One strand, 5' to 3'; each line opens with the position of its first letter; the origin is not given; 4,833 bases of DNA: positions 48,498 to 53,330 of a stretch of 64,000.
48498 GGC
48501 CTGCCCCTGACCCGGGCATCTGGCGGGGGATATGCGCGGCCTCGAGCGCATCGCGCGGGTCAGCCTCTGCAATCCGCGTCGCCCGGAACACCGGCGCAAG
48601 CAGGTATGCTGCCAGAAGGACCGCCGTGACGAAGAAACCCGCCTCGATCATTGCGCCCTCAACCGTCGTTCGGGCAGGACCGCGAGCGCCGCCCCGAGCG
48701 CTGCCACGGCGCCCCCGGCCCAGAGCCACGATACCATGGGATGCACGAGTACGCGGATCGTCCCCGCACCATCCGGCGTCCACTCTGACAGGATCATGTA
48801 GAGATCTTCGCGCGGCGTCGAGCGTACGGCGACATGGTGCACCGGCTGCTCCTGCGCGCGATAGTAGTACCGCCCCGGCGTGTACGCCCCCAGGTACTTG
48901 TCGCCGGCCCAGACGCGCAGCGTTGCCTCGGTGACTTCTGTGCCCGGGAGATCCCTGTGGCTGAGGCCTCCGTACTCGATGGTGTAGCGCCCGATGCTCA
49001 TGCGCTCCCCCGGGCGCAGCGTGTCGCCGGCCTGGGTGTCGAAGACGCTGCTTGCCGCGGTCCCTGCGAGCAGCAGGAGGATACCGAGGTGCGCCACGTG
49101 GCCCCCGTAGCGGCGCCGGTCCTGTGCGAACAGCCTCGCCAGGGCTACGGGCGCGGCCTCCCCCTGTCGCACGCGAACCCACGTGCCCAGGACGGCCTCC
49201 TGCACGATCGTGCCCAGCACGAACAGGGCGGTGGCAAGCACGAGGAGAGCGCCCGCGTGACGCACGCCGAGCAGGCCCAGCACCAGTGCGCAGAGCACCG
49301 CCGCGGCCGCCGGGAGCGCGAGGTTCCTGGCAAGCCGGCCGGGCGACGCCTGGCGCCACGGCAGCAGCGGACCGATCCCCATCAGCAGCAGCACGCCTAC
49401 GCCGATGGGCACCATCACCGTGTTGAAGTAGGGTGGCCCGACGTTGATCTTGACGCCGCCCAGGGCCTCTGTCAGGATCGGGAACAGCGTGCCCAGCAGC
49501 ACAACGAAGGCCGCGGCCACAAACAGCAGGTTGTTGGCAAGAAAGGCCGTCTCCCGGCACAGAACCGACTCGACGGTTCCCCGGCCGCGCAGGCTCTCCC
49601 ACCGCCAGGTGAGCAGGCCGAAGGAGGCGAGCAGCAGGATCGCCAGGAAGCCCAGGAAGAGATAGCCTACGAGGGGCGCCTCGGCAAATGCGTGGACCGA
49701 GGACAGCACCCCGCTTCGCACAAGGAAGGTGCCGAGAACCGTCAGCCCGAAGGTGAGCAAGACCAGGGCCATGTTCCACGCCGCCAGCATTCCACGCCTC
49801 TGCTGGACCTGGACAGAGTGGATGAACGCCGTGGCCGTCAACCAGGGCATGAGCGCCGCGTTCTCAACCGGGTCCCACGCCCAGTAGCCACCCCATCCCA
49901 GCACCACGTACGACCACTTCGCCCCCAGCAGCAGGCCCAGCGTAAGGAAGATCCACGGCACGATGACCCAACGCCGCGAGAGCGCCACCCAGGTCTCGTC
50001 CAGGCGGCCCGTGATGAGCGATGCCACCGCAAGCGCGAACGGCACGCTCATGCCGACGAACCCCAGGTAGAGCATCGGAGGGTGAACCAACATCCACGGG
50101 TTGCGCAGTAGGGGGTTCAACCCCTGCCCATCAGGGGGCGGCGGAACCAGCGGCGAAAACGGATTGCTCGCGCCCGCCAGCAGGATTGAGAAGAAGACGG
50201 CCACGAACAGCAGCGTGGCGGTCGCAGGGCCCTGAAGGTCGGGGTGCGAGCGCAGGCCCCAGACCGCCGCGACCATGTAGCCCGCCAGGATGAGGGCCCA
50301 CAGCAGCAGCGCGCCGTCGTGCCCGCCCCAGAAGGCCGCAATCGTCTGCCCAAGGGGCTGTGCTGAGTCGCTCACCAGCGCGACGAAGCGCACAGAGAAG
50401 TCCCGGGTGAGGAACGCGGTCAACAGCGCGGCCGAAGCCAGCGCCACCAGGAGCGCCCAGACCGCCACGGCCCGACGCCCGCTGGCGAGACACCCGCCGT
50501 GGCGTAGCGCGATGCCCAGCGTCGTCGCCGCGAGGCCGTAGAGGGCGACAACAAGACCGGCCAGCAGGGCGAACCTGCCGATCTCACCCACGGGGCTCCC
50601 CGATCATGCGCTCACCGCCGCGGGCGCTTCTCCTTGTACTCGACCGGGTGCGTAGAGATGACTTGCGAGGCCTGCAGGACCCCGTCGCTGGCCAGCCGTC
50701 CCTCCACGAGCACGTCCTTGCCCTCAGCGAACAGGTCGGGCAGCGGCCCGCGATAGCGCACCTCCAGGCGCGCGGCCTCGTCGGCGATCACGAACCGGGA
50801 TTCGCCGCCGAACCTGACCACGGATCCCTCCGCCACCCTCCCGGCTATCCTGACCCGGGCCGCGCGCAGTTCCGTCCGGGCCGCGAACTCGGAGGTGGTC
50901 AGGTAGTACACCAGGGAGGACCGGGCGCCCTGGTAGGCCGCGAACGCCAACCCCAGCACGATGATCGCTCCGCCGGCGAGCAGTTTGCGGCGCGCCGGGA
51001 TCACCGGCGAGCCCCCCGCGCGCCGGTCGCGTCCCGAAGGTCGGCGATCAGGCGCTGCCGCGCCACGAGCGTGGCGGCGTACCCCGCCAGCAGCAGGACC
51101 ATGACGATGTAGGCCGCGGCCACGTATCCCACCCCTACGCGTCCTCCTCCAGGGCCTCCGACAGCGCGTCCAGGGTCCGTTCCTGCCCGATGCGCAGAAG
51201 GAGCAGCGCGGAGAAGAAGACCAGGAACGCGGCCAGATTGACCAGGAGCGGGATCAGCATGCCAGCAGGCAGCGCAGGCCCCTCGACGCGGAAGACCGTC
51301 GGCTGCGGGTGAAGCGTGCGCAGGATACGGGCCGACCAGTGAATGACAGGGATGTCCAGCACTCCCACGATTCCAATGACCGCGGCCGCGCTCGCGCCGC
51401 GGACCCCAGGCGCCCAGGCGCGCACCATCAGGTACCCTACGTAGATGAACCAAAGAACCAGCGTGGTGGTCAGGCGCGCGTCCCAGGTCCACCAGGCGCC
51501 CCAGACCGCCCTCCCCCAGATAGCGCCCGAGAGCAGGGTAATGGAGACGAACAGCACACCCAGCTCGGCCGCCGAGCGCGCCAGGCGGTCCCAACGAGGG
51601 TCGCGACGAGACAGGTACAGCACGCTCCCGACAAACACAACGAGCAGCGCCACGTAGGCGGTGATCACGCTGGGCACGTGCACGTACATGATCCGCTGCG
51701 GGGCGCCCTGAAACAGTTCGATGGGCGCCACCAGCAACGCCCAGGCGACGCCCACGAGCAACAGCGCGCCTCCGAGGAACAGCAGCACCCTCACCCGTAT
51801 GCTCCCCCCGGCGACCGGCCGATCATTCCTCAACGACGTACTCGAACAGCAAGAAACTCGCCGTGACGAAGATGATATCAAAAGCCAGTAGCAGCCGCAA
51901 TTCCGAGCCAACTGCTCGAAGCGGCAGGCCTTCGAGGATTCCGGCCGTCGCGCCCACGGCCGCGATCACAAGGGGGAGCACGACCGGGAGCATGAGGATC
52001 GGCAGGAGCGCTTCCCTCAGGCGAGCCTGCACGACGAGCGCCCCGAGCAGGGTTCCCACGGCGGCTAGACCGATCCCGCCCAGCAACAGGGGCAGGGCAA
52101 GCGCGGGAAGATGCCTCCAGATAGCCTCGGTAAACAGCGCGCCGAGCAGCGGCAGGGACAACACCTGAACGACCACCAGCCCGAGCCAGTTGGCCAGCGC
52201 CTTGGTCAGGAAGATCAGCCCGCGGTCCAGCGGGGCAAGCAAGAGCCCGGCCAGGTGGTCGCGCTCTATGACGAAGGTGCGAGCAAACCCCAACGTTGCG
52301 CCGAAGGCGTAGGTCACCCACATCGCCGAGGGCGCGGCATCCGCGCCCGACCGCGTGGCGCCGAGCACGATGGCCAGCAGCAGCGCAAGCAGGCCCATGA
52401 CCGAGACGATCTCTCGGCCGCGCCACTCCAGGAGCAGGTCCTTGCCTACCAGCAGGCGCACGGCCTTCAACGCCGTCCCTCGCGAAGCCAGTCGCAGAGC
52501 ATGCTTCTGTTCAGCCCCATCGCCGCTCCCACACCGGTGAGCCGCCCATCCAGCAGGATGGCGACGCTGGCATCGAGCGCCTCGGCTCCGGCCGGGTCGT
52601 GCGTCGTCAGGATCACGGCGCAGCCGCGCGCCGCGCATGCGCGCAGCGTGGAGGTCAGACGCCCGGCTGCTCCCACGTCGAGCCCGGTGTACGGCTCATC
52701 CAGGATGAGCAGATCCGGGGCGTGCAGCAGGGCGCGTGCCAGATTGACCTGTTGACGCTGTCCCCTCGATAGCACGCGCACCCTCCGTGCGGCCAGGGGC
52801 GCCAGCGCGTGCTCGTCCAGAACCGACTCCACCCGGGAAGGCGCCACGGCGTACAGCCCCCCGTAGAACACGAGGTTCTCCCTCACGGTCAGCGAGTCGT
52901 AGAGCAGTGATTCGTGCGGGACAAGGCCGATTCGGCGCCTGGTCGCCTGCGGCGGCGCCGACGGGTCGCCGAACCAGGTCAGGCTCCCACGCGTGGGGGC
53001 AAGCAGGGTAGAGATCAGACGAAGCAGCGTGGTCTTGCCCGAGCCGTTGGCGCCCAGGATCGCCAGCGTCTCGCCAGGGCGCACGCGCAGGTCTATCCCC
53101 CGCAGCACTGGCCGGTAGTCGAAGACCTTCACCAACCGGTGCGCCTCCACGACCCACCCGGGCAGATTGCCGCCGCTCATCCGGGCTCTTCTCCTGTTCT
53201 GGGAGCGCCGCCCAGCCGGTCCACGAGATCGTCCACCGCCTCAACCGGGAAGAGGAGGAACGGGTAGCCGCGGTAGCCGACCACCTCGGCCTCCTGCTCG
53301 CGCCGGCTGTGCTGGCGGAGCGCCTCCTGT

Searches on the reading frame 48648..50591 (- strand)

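Call 70: search_protein_families(library=pfam, proteins=[window:48648-50591:-], max_evalue=0.00001)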
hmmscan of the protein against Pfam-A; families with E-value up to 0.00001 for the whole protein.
window:48648-50591:- (647 aa): 2 families
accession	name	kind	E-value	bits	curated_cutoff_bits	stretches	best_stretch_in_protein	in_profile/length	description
PF16327.10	CcmF_C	-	6.2e-66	223.3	28.7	1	313-638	1-320/323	Cytochrome c-type biogenesis protein CcmF C-terminal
PF01578.25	Cytochrom_C_asm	-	1.1e-36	127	29.9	1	88-293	1-206/212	Cytochrome C assembly protein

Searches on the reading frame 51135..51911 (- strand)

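Call 70: search_protein_families(library=pfam, proteins=[window:51135-51911:-], max_evalue=0.00001)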
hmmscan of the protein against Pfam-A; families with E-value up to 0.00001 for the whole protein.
window:51135-51911:- (258 aa): 1 family
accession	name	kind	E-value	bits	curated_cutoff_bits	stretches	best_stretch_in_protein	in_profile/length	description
PF01578.25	Cytochrom_C_asm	-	4.8e-32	111.8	29.9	1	48-201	37-212/212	Cytochrome C assembly protein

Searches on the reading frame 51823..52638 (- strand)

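Call 71: search_protein_families(library=pfam, proteins=[window:51823-52638:-], max_evalue=0.00001)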
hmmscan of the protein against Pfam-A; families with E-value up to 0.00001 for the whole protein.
window:51823-52638:- (271 aa): 1 family
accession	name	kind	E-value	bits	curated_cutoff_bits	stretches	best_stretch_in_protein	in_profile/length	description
PF03379.19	CcmB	-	3.3e-18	66.3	24.9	1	64-259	5-203/215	CcmB protein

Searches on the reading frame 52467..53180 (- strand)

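Call 71: search_protein_families(library=pfam, proteins=[window:52467-53180:-], max_evalue=0.00001)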
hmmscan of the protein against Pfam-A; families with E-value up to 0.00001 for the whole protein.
window:52467-53180:- (237 aa): 2 families
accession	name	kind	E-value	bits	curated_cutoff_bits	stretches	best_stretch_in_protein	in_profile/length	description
PF00005.33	ABC_tran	-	6.6e-33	114.7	25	1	26-164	1-136/137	ABC transporter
PF13304.12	AAA_21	-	2e-17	64.6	27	1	134-196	235-300/304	AAA domain, putative AbiEii toxin, Type IV TA system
